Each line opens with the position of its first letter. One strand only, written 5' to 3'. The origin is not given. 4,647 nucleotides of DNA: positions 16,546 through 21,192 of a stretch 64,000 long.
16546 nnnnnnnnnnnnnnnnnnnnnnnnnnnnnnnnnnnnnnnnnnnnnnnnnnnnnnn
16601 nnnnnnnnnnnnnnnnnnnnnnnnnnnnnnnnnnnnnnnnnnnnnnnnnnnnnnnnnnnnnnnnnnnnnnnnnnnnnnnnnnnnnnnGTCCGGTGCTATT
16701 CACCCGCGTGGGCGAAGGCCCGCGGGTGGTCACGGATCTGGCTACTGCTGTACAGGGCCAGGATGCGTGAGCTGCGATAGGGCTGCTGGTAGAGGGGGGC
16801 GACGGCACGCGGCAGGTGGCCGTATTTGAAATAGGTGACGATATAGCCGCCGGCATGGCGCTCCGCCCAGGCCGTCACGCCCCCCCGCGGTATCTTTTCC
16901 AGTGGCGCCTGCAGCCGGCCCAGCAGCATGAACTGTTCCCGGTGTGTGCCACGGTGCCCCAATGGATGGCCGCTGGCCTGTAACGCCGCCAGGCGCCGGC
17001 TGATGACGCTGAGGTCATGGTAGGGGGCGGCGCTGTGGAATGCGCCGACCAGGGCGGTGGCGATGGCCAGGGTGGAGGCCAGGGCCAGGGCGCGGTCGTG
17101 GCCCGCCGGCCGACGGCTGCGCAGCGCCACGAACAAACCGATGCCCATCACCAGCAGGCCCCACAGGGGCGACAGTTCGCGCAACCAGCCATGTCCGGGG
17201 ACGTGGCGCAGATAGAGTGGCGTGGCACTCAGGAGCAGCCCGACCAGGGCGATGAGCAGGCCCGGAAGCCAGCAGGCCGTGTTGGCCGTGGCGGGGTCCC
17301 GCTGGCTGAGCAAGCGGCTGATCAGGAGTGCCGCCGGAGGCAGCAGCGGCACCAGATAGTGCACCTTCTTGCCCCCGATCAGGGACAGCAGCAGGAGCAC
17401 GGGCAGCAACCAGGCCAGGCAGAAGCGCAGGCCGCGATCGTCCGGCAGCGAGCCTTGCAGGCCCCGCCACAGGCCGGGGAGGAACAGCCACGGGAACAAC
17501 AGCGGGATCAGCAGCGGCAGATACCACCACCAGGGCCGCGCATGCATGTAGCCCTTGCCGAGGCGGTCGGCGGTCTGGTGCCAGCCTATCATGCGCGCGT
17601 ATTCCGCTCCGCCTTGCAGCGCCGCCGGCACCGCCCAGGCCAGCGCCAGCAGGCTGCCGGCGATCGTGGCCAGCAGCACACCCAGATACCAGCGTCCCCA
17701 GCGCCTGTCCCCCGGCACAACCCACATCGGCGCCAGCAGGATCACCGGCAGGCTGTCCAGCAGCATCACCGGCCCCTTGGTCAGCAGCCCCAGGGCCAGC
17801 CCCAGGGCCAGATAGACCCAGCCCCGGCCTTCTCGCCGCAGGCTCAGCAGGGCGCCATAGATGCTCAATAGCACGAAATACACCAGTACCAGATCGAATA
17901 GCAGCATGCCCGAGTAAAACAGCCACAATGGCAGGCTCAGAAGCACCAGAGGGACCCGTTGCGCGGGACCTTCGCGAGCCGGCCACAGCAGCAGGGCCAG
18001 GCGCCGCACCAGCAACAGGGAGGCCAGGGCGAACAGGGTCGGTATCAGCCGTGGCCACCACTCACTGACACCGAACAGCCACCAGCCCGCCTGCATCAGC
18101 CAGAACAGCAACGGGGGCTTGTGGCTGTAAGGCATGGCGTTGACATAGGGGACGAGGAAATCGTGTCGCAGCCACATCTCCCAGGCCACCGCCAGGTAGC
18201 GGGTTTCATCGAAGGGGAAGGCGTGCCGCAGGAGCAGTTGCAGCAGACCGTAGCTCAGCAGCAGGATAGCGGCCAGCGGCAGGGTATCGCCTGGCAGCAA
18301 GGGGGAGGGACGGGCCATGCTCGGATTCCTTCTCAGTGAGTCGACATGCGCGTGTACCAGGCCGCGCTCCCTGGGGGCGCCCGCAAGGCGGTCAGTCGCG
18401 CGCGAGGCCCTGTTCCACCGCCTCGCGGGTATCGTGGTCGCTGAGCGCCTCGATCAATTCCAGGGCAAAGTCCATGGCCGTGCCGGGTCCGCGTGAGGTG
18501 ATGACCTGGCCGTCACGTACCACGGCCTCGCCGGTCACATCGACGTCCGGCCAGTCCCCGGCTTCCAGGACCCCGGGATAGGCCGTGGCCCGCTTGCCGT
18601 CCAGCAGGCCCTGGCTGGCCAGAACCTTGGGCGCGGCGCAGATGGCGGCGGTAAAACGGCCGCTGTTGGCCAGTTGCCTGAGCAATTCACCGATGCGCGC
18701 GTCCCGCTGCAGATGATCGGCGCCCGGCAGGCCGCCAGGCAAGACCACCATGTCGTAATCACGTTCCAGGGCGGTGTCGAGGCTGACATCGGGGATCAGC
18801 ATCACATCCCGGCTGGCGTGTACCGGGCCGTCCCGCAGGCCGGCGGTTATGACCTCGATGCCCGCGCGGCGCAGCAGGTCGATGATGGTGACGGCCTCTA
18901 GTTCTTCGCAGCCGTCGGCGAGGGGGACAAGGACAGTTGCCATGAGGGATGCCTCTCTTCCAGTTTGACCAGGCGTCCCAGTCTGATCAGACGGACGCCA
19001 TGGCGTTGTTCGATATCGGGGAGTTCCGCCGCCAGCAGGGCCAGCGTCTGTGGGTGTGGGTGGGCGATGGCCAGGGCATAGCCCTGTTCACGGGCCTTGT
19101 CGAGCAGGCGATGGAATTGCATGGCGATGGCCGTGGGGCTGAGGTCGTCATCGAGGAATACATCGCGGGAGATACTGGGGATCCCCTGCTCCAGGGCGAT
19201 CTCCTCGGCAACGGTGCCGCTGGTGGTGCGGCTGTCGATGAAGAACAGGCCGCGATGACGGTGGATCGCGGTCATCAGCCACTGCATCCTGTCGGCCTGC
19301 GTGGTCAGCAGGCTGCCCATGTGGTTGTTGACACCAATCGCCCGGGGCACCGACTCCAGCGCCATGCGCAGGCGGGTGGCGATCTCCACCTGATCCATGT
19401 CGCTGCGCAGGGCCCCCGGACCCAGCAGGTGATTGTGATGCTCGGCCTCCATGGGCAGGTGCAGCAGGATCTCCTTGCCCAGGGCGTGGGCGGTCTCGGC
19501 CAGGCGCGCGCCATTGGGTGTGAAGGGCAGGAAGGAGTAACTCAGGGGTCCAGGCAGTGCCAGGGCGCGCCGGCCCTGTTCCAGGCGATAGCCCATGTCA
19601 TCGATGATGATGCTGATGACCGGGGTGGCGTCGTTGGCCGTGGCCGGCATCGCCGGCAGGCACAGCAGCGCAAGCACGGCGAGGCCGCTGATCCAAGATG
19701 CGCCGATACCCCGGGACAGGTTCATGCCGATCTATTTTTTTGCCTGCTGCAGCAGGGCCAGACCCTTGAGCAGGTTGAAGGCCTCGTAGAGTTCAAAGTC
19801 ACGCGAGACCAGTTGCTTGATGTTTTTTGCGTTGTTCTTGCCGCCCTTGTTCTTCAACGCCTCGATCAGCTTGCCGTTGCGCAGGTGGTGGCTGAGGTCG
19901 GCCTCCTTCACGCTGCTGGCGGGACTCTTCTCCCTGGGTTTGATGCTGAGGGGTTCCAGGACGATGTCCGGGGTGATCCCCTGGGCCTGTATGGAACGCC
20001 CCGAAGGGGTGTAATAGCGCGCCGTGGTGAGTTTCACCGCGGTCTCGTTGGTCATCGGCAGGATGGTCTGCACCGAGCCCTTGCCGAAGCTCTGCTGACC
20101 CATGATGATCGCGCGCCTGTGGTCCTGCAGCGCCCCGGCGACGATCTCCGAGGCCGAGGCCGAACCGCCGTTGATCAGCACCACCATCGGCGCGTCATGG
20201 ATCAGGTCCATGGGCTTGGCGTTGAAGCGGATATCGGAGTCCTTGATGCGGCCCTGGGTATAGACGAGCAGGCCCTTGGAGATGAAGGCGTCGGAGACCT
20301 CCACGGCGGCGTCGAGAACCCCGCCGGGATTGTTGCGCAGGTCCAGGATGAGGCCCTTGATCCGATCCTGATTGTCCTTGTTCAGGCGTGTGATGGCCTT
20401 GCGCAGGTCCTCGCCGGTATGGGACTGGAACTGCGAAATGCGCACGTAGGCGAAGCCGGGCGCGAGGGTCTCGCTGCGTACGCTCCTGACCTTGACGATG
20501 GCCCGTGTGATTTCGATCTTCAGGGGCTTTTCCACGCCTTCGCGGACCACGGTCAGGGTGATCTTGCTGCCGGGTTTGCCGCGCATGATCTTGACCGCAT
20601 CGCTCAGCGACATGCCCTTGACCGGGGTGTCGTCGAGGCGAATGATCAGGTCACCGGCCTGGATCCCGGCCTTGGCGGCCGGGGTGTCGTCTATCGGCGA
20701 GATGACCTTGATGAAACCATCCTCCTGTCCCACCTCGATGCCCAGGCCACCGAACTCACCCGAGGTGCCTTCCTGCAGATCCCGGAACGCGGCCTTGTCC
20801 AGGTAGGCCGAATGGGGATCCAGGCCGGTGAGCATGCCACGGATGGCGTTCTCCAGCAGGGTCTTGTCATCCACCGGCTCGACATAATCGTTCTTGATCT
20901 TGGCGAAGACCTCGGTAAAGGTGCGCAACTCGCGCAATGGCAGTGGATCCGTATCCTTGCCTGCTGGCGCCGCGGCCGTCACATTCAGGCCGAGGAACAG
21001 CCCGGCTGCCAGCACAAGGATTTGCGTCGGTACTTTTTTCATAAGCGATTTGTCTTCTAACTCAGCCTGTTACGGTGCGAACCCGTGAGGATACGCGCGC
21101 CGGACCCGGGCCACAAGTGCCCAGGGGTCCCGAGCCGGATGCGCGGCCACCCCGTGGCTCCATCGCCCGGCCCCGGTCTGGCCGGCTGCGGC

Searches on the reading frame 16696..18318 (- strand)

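Call 35: search_protein_families(library=pfam, proteins=[window:16696-18318:-], max_evalue=0.00001)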
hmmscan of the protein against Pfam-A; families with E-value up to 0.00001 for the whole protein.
window:16696-18318:- (540 aa): 1 family
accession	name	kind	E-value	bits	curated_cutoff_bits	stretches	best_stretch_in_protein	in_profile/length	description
PF13231.12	PMT_2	-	5.8e-07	30.3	26.1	1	66-228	1-160/160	Dolichyl-phosphate-mannose-protein mannosyltransferase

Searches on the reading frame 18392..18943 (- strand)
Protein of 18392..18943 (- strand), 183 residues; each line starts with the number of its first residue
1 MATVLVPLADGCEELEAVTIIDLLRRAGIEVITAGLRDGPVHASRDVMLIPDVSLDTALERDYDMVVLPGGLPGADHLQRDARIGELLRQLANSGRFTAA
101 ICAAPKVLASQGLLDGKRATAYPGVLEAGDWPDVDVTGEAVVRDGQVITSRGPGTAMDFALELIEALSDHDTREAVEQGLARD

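Call 35: search_protein_families(library=pfam, proteins=[window:18392-18943:-], max_evalue=0.00001)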
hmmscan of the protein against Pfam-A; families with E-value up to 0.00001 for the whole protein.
window:18392-18943:- (183 aa): 1 family
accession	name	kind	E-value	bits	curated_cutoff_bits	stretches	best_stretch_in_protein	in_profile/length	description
PF01965.30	DJ-1_PfpI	-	6.2e-47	159.9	26.6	1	3-165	2-164/165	DJ-1/PfpI family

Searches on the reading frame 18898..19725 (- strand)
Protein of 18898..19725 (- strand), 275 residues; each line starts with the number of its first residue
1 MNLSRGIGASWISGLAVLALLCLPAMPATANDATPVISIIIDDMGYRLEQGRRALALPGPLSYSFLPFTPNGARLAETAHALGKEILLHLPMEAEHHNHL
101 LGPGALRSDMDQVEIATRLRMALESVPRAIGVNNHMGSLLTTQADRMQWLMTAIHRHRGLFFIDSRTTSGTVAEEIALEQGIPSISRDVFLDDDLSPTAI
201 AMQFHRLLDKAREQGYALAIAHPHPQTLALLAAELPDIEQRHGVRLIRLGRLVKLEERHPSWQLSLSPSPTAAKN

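Call 35: search_protein_families(library=pfam, proteins=[window:18898-19725:-], max_evalue=0.00001)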
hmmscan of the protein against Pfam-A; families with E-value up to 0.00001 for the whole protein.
window:18898-19725:- (275 aa): 1 family
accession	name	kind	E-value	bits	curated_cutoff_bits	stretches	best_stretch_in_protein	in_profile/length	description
PF04748.18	Polysacc_deac_2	-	1.8e-74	249.9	27.5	1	39-252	1-211/212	Divergent polysaccharide deacetylase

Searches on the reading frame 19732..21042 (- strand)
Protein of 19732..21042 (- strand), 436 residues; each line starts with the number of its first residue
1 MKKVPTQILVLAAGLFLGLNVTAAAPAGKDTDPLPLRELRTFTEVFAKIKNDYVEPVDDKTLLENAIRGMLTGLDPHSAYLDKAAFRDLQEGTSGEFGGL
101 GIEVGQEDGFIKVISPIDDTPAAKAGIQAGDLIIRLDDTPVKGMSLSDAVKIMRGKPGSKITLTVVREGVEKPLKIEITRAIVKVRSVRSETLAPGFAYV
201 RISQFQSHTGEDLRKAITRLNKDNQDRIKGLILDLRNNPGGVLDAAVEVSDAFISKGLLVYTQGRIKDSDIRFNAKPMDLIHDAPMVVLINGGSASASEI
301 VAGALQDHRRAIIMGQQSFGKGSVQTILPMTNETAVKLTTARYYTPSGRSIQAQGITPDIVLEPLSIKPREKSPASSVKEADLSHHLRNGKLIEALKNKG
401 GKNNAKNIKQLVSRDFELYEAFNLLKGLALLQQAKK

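Call 35: search_protein_families(library=pfam, proteins=[window:19732-21042:-], max_evalue=0.00001)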
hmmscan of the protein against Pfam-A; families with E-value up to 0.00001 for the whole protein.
window:19732-21042:- (436 aa): 5 families
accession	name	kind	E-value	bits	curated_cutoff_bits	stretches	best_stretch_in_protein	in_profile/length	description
PF03572.23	Peptidase_S41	-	1.1e-57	194.7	24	1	197-361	2-164/165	Peptidase family S41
PF13180.12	PDZ_2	-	5.5e-15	55.9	27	1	98-177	1-79/80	PDZ domain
PF17820.7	PDZ_6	-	6.1e-13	48.8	27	1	115-167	4-54/54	PDZ domain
PF00595.29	PDZ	-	6.4e-12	46.1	23.2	1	98-165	10-80/81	PDZ domain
PF22694.1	CtpB_N-like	-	1.8e-10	41.6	27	1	37-83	36-83/85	Activating protease CtpB N-terminal domain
